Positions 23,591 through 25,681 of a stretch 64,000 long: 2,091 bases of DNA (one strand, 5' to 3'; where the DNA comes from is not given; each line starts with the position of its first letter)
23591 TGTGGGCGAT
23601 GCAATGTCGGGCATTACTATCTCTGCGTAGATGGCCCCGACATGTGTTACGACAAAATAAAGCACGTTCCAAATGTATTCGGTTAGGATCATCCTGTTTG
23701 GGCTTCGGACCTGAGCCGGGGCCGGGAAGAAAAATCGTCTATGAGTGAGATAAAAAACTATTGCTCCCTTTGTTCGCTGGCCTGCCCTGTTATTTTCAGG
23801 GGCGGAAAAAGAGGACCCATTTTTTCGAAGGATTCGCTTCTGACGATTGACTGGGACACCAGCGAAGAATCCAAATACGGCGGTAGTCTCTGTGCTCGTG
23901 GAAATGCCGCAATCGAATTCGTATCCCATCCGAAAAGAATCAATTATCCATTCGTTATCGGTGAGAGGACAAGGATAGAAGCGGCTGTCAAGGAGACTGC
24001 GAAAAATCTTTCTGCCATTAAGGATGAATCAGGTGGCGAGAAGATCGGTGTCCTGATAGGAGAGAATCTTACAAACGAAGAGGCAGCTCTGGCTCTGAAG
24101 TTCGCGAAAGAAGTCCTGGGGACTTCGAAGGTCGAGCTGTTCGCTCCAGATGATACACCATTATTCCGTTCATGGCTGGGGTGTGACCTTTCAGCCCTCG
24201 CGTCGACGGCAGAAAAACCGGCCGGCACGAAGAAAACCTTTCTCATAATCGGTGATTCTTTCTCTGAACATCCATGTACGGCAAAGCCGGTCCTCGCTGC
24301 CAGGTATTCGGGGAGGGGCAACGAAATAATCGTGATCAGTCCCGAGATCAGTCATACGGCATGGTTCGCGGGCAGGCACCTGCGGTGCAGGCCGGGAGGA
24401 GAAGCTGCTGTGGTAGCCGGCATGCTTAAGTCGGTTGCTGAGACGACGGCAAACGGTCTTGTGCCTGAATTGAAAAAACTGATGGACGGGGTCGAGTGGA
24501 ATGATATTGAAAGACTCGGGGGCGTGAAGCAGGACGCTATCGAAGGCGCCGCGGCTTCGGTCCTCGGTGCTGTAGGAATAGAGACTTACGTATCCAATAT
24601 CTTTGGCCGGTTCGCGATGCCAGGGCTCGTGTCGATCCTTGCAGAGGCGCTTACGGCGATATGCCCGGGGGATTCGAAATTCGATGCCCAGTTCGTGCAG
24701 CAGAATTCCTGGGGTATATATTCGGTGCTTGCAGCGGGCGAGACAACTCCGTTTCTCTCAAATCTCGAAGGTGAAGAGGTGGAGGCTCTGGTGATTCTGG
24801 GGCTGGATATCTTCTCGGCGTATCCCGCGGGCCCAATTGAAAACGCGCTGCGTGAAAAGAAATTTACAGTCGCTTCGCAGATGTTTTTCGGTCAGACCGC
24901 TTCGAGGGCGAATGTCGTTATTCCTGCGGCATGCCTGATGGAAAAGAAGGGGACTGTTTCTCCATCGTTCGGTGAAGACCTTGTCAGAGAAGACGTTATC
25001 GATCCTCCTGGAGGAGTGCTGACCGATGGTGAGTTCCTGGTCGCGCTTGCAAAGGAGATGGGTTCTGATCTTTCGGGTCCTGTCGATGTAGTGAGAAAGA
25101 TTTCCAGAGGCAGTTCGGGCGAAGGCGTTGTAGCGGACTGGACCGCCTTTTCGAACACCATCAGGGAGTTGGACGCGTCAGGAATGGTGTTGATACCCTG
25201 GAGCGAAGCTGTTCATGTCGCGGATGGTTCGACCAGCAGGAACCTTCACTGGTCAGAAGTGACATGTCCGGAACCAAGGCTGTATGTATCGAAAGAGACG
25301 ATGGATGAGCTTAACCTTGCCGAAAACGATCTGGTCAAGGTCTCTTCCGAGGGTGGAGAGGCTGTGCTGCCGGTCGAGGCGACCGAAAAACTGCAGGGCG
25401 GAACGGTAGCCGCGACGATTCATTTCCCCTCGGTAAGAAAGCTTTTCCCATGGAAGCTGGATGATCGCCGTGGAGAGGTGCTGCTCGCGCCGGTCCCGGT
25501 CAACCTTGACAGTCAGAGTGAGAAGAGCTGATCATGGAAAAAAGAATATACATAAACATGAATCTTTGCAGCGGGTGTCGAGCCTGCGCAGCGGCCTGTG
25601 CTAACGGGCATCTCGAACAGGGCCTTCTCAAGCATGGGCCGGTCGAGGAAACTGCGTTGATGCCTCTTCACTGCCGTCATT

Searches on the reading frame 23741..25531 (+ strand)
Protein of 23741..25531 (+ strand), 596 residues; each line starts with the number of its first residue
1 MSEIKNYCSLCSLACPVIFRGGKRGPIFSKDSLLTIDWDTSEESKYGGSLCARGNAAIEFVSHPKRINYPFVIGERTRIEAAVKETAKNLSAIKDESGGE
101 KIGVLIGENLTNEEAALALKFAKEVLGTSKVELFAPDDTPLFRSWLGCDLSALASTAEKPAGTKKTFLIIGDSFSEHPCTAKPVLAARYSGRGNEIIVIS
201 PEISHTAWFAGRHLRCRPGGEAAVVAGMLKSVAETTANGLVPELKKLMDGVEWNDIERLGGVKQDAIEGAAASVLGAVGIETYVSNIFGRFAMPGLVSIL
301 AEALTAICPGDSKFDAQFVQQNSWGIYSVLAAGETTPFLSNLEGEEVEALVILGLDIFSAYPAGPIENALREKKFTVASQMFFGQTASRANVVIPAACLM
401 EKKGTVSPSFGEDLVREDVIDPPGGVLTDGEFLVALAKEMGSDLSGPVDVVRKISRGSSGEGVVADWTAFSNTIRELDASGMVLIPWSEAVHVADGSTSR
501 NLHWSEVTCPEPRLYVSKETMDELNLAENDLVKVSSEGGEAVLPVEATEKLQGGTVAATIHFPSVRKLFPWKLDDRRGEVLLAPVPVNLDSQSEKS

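Call 5: search_protein_families(library=pfam, proteins=[window:23741-25531:+])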
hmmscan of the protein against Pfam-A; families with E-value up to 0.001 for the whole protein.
window:23741-25531:+ (596 aa): 2 families
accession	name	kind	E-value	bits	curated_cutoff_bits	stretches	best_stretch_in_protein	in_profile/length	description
PF01568.27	Molydop_binding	-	4.2e-11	43.3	26.8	1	497-565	14-89/110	Molydopterin dinucleotide binding domain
PF00384.28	Molybdopterin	-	7.3e-11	42.1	24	1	82-438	22-352/353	Molybdopterin oxidoreductase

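Call 15: search_solved_structures(query=window:23741-25531:+, max_evalue=0.001, show_alignments=3)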
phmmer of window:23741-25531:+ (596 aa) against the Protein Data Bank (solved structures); distinct sequences matched with E-value up to 0.001: 16.
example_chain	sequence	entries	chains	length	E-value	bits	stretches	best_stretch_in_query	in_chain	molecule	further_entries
7bkb_D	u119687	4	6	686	2.7e-22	82.2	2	333-441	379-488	Formate dehydrogenase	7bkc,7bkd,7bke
9t1s_L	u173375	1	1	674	9.6e-22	80.4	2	47-230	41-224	formate dehydrogenase (coenzyme F420)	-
9wxb_B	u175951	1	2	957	2.6e-16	62.4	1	8-259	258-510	Formate dehydrogenase alpha subunit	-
7qv7_S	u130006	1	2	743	5.8e-16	61.2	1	47-232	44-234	Hydrogen dependent carbon dioxide reductase subunit FdhF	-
6tg9_A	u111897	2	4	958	2.8e-15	59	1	47-231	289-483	Formate dehydrogenase subunit alpha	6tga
7vw6_A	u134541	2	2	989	3.5e-13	52.1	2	78-232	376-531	Formate dehydrogenase | Tungsten-containing formate dehydrogenase alpha subunit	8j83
7e5z_A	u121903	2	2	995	3.6e-13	52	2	78-232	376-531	Formate dehydrogenase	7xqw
8rqz_C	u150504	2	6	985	5.2e-11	44.9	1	36-202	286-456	Probable oxidoreductase YjgC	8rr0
9gzq_A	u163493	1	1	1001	5.5e-11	44.8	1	36-202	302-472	Probable oxidoreductase YjgC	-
9bov_A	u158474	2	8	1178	7.1e-11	44.5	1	37-133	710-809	Molybdopterin oxidoreductase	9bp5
9vap_A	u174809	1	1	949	8.8e-11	44.2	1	47-234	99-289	Formate dehydrogenase molybdopterin-binding subunit FdhA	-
1aa6_A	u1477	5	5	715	2e-09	39.7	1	44-268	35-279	FORMATE DEHYDROGENASE H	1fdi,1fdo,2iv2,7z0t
8oh5_C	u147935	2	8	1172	2.5e-09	39.3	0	45-152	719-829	Formate dehydrogenase-O, major subunit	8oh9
2jio_A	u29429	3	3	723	9.8e-05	24.2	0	4-228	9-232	PERIPLASMIC NITRATE REDUCTASE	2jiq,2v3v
1kqf_A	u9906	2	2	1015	0.00012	23.9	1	2-235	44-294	FORMATE DEHYDROGENASE, NITRATE-INDUCIBLE, MAJOR SUBUNIT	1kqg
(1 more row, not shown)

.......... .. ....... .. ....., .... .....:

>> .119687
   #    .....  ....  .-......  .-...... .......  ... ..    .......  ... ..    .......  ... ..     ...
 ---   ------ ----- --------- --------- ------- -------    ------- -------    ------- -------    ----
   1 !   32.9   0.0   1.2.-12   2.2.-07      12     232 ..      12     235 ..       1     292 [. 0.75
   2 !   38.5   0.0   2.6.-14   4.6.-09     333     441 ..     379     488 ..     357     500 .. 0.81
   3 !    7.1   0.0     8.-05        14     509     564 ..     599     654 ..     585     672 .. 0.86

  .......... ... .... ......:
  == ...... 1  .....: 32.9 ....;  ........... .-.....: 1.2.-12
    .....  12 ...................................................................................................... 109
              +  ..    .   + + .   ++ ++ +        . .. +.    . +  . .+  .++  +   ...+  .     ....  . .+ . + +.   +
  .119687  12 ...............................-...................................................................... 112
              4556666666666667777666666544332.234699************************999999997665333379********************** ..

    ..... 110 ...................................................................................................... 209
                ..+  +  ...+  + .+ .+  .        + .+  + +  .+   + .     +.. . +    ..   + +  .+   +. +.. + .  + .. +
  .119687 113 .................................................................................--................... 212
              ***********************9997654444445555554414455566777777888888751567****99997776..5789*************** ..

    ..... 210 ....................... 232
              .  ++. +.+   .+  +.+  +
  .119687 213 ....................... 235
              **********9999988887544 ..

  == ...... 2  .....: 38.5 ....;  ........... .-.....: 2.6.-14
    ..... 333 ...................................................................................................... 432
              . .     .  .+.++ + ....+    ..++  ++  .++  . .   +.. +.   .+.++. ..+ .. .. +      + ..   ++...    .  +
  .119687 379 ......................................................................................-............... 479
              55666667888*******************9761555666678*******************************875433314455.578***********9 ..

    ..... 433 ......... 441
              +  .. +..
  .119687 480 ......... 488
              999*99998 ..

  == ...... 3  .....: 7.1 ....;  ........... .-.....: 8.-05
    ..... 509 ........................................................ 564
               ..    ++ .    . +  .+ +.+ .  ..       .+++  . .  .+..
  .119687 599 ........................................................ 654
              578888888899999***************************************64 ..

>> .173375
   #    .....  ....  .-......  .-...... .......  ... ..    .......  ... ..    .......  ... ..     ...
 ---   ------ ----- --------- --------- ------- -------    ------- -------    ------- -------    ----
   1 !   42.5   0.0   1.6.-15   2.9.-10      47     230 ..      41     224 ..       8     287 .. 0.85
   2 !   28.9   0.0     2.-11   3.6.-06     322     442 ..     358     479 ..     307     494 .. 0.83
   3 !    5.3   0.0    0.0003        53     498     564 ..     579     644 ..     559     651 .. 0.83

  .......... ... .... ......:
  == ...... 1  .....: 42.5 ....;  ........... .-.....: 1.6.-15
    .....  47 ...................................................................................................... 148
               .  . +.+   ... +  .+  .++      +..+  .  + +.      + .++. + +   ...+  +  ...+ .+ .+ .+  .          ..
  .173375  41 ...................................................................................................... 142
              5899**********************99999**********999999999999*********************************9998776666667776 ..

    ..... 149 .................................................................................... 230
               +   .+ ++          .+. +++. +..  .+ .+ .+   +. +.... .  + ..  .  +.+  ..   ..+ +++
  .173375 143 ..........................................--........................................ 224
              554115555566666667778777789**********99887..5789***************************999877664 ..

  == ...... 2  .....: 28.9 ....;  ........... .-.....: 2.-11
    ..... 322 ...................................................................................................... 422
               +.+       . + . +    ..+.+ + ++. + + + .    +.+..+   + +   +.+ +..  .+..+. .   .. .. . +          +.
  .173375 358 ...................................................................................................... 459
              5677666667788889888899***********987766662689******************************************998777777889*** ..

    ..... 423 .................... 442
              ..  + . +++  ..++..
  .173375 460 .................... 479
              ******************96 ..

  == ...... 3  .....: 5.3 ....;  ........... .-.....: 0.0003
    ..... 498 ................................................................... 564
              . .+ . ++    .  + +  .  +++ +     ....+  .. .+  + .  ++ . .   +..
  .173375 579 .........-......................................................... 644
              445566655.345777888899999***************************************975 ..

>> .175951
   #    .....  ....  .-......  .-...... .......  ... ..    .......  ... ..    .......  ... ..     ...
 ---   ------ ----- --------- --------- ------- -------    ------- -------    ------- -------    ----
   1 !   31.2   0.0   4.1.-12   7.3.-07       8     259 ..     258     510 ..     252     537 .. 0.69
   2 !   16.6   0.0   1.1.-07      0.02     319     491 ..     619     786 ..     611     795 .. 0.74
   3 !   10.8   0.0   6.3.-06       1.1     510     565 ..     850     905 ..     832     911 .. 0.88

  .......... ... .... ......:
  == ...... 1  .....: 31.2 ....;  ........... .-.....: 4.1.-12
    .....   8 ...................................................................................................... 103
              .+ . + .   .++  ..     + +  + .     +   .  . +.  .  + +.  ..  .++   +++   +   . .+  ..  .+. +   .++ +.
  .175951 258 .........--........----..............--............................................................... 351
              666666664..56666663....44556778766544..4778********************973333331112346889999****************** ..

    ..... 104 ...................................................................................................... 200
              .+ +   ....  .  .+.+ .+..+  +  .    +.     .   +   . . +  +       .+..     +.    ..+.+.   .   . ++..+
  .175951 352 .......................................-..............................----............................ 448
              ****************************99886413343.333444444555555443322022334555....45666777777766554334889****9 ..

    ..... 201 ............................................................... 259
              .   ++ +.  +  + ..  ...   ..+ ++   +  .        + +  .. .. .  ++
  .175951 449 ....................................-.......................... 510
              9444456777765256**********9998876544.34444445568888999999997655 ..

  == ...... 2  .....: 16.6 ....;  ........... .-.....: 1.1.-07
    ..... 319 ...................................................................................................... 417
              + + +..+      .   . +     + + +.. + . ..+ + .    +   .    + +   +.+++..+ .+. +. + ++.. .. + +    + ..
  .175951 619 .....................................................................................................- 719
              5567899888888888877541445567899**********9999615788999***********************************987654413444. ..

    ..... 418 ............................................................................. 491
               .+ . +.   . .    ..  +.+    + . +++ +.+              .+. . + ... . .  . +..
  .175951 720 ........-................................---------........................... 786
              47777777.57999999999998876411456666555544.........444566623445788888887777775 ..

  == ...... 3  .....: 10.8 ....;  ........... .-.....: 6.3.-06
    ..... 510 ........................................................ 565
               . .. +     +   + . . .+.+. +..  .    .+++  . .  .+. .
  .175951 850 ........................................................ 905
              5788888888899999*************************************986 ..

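Call 24: search_protein_families(library=ncbifam, proteins=[window:23741-25531:+], max_evalue=0.00001)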
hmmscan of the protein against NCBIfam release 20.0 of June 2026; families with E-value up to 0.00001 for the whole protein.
window:23741-25531:+ (596 aa): 8 families
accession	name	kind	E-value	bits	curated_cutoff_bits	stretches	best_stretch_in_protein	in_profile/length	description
TIGR01591.1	Fdh-alpha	equivalog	5.2e-38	130.6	666.25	2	44-235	31-226/672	formate dehydrogenase subunit alpha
NF047855.1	AssmNtatRedNasC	equivalog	2.2e-32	112.2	1100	2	6-272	23-297/708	assimilatory nitrate reductase catalytic subunit NasC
NF005895.0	PRK07860.1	equivalog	2.1e-22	79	802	1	51-549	276-768/811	NADH-quinone oxidoreductase subunit G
NF041323.1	Nitr_red_NasA_Halo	equivalog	7.7e-12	44.5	1000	0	76-236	65-225/673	assimilatory nitrate reductase NasA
TIGR01973.1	NuoG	equivalog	4e-11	42.4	470.05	1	51-434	254-604/606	NADH-quinone oxidoreductase subunit NuoG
TIGR01553.1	formate-DH-alph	equivalog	5.4e-11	41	814.2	1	3-235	44-292/1009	formate dehydrogenase-N subunit alpha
NF041783.2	mnquin_red_QrcB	equivalog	3.4e-10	38.7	440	0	47-445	88-508/695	menaquinone reductase molybdopterin-binding-like subunit QrcB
NF012032.0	PRK15488.1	equivalog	1.7e-08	33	694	0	3-102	43-142/759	thiosulfate reductase PhsA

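Call 45: find_homologous_proteins(query=window:23741-25531:+, max_evalue=0.00001)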
Query window:23741-25531:+ (596 aa): 128 proteins with E <= 0.00001 among 8000 candidates; the best 120 are listed.
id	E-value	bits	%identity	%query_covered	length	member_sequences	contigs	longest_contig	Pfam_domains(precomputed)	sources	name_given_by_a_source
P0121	0.0e+0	1242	92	100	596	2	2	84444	PF00384.28,PF01568.28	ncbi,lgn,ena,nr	ncbi:MAG: molybdopterin-dependent oxidoreductase [Candidatus Krumholzibacteria bacterium]|nr:molybdo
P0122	0.0e+0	1084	79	100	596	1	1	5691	PF00384.28,PF01568.28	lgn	-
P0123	0.0e+0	1023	74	100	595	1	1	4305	PF00384.28,PF01568.28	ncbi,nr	ncbi:MAG TPA: molybdopterin-dependent oxidoreductase [Candidatus Krumholzibacterium sp.]|nr:molybdop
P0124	9.1e-273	924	68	100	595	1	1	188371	PF00384.28,PF01568.28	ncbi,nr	ncbi:MAG: molybdopterin-dependent oxidoreductase [Candidatus Krumholzibacteriota bacterium]|nr:molyb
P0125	5.0e-270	915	67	100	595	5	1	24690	PF00384.28,PF01568.28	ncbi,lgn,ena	-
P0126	2.3e-269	913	67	100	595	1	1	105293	PF00384.28,PF01568.28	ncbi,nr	ncbi:MAG: molybdopterin-dependent oxidoreductase [Candidatus Krumholzibacteriota bacterium]|nr:molyb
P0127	2.6e-267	906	66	100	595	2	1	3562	PF00384.28,PF01568.28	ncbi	-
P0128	2.3e-261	886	64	100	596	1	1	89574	PF00384.28,PF01568.28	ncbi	-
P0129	4.1e-255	866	63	100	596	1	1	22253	PF00384.28,PF01568.28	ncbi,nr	ncbi:MAG: molybdopterin-dependent oxidoreductase [Candidatus Krumholzibacteriota bacterium]|nr:molyb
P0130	1.3e-254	864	64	100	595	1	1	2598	PF00384.28,PF01568.28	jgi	-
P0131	3.9e-254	863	64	100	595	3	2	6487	PF00384.28,PF01568.28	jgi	jgi:anaerobic selenocysteine-containing dehydrogenase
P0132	3.0e-251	853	62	100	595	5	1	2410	PF00384.28,PF01568.28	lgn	-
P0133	3.8e-251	853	62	100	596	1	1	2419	PF00384.28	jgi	jgi:anaerobic selenocysteine-containing dehydrogenase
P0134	7.3e-249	845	62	100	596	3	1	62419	PF00384.28,PF01568.28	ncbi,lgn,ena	-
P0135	1.1e-248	845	62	100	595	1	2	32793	PF00384.28,PF01568.28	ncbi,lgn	-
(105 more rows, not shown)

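Call 57: predict_structure(alignment_id=A1)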
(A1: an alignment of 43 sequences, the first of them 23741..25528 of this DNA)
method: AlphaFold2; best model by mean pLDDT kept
length: 596 residues; sequences in the alignment: 43
mean_pLDDT: 90.3   pTM: 0.92
mean pLDDT of the five models: 90.3, 88.2, 82.8, 82.4, 82.3
residues with pLDDT >= 90: 407; 70-90: 160; 50-70: 24; < 50: 5
segments of 3 or more residues with pLDDT < 50: 594-596
pLDDT, mean of each block of 10 residues (from residue 1): 84 88 55 73 78 81 87 95 98 97 96 98 97 94 94 91 95 91 91 94 94 96 98 95 95 97 98 96 94 96 96 94 96 90 89 92 85 92 90 95 94 90 88 98 92 89 92 92 90 72 66 93 93 94 95 93 89 82 93 52
secondary structure, 60 per line:
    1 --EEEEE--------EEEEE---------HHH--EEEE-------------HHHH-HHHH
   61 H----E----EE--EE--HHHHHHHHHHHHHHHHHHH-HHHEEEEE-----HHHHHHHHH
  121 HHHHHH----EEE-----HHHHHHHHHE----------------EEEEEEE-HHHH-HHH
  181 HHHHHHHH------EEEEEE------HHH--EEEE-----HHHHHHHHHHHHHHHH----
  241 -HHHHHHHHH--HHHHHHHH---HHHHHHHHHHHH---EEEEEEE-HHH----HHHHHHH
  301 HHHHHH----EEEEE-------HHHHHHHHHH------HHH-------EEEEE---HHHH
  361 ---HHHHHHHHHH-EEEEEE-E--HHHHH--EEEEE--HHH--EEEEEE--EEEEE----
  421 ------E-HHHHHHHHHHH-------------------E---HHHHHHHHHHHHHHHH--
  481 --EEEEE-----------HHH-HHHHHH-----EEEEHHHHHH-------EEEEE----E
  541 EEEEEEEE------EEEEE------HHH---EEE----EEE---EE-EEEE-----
elements in order: E3-7 E16-20 E35-38 H52-55 H57-61 H79-97 E102-106 H112-126 E131-133 H139-147 E165-171 H173-176 H178-188 E195-200 E212-215 H221-236 H242-250 H253-260 H264-275 E279-285 H294-306 E311-315 H323-332 E349-353 H357-360 H364-373 E375-380 H385-389 E392-396 E404-409 E412-416 H429-439 H463-478 E483-487 H503-508 E514-517 H518-523 E531-535 E540-548 E555-559 E572-574 E579-581 E588-591

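Call 59: fold_search(model_id=the predicted structure, library=pdb)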
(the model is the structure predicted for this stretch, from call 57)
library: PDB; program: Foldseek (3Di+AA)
matches with E <= 10: 1214; with E <= 0.001: 184
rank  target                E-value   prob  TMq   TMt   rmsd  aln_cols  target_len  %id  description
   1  7vw6_A                1.6e-33  1.00  0.77  0.52   9.0       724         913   18  Cryo-EM Structure of Formate Dehydrogenase 1 from Methylorubrum extorquens AM1 (released 2022-06-01)
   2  7z0t_A                1.7e-33  1.00  0.77  0.65   9.6       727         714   17  Structure of the Escherichia coli formate hydrogenlyase complex (aerobic preparation, composite structure) (released 2022-09-28)
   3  9ktl_A                4.0e-33  1.00  0.78  0.50   9.5       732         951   18  Cryo-EM structure of reduced form of formate dehydrogenase from Rhodobacter aestuarii (RaFDH) with NADH (released 2025-06-18)
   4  2v45                  4.3e-33  1.00  0.78  0.65   9.8       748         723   16  A New Catalytic Mechanism of Periplasmic Nitrate Reductase from Desulfovibrio desulfuricans ATCC 27774 from Crystallogra (released 2008-03-18)
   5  2jio                  1.3e-32  1.00  0.77  0.64  10.0       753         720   16  A New Catalytic Mechanism of Periplasmic Nitrate Reductase from Desulfovibrio desulfuricans ATCC 27774 from Crystallogra (released 2008-03-18)
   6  2nap                  2.4e-32  1.00  0.77  0.64  10.0       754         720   16  DISSIMILATORY NITRATE REDUCTASE (NAP) FROM DESULFOVIBRIO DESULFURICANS (released 1999-09-19)
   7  1fdi                  2.5e-32  1.00  0.80  0.67   6.7       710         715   17  OXIDIZED FORM OF FORMATE DEHYDROGENASE H FROM E. COLI COMPLEXED WITH THE INHIBITOR NITRITE (released 1997-08-20)
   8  8j83_A                6.0e-32  1.00  0.77  0.52   8.2       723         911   18  Crystal structure of formate dehydrogenase from Methylorubrum extorquens AM1 (released 2023-10-11)
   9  2v3v                  1.6e-31  1.00  0.78  0.65   9.3       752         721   16  A New Catalytic Mechanism of Periplasmic Nitrate Reductase from Desulfovibrio desulfuricans ATCC 27774 from Crystallogra (released 2008-03-18)
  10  1aa6                  2.9e-30  1.00  0.76  0.66   9.4       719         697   16  REDUCED FORM OF FORMATE DEHYDROGENASE H FROM E. COLI (released 1997-08-20)
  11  8rqz_C                3.7e-30  1.00  0.78  0.49   9.1       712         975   15  Crystal structure of Molybdenum bispyranopterin guanine dinucleotide formate dehydrogenases ForCE1 from Bacillus subti (released 2025-08-06)
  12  6tg9_A                1.6e-29  1.00  0.76  0.49   9.9       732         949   18  Cryo-EM Structure of NADH reduced form of NAD+-dependent Formate Dehydrogenase from Rhodobacter capsulatus (released 2020-04-22)
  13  2nya_A                3.8e-28  1.00  0.79  0.61  10.3       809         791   13  Crystal structure of the periplasmic nitrate reductase (NAP) from Escherichia coli (released 2006-12-05)
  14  2e7z                  2.7e-27  1.00  0.76  0.63   6.2       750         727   16  Acetylene Hydratase from Pelobacter acetylenicus (released 2007-02-27)
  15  8ch9_G                2.0e-26  1.00  0.71  0.53   9.3       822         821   12  Crystal structure of arsenite oxidase from Alcaligenes faecalis (Af Aio) bound to arsenic oxyanion (released 2024-02-21)
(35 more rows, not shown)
